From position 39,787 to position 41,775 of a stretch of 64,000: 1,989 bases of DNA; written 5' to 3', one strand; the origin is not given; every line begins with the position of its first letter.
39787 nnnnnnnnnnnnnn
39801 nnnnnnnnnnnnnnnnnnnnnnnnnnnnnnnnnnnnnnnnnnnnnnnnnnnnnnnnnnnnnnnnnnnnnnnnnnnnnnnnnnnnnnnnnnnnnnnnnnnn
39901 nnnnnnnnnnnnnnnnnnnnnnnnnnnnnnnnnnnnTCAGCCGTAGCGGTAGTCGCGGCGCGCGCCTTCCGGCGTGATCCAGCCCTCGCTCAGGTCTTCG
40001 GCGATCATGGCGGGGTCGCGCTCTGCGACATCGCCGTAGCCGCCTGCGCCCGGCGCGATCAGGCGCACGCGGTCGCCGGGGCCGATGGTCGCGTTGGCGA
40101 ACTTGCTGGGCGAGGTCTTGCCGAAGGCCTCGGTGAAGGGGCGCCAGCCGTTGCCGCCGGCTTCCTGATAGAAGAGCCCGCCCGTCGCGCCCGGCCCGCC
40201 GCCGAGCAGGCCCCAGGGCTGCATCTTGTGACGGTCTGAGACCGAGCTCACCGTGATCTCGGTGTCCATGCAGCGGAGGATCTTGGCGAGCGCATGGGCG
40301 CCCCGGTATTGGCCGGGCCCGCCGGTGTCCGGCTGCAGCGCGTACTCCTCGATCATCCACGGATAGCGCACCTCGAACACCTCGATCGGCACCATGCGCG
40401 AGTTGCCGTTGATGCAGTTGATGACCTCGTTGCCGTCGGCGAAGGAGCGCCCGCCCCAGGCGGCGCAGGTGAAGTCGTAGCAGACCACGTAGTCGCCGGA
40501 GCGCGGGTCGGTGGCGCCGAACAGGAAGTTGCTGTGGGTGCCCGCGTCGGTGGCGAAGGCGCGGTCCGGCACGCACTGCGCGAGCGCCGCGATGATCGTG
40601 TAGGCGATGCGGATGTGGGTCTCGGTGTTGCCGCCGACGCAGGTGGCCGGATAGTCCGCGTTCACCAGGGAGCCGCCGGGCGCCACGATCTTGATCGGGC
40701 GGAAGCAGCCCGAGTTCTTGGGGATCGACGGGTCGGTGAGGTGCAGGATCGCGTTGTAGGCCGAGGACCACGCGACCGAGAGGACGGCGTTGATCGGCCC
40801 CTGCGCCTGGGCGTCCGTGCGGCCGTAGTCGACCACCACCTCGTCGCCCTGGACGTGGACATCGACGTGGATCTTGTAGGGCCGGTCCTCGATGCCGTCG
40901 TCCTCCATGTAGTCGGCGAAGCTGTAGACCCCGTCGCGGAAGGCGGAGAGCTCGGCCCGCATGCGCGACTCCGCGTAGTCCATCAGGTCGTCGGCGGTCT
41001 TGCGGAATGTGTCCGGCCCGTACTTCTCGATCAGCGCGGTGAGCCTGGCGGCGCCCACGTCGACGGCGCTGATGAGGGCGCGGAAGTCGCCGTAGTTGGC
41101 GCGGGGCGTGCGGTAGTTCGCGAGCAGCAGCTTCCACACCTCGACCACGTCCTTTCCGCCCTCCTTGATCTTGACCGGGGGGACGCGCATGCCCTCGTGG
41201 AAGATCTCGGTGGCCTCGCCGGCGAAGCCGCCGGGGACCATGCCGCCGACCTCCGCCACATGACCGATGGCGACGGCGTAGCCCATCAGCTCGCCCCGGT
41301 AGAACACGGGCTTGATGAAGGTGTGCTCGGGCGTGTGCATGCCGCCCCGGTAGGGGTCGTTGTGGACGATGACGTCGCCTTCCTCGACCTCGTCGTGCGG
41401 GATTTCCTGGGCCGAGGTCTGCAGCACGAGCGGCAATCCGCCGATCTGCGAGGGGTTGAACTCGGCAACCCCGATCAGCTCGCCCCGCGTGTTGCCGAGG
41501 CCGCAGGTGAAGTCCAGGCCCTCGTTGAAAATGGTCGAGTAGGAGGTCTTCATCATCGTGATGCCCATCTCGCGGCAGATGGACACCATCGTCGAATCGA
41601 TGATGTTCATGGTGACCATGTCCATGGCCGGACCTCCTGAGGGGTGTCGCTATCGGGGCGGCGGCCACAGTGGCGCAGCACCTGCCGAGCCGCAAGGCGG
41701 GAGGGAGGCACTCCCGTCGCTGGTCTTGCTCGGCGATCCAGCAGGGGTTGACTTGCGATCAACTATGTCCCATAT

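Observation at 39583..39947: Mosaic element: conserved head + 26 phased ATCCC cores (19-bp unit, 9/10-bp alternation) + conserved tail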

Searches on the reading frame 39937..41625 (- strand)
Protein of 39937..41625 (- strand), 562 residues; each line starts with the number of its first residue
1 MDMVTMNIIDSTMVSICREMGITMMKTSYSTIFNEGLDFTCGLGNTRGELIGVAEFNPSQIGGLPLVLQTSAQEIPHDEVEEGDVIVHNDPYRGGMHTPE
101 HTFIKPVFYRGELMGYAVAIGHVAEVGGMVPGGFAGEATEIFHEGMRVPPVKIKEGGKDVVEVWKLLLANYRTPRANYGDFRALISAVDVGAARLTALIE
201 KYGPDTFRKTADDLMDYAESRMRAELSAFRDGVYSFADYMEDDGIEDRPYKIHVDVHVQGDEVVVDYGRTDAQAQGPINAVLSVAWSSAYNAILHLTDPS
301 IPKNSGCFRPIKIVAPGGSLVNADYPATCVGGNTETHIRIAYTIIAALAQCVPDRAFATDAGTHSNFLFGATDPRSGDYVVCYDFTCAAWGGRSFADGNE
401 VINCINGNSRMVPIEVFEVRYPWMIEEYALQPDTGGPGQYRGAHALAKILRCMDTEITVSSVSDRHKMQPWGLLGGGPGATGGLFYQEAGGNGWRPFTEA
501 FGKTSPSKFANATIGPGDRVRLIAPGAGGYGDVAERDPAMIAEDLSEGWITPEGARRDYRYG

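Call 12: search_protein_families(library=pfam, proteins=[window:39937-41625:-])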
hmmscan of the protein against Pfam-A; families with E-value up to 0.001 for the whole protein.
window:39937-41625:- (562 aa): 1 family
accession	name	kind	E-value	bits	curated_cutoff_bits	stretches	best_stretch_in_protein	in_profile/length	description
PF02538.19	Hydantoinase_B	-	4.4e-167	557.1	26.8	1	2-532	1-518/519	Hydantoinase B/oxoprolinase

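Call 20: find_encoding_contigs(protein=window:39937-41625:-, flank=3000, max_places=6)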
Protein window:39937-41625:- (562 aa): no gene with exactly this product is on record in the collection.
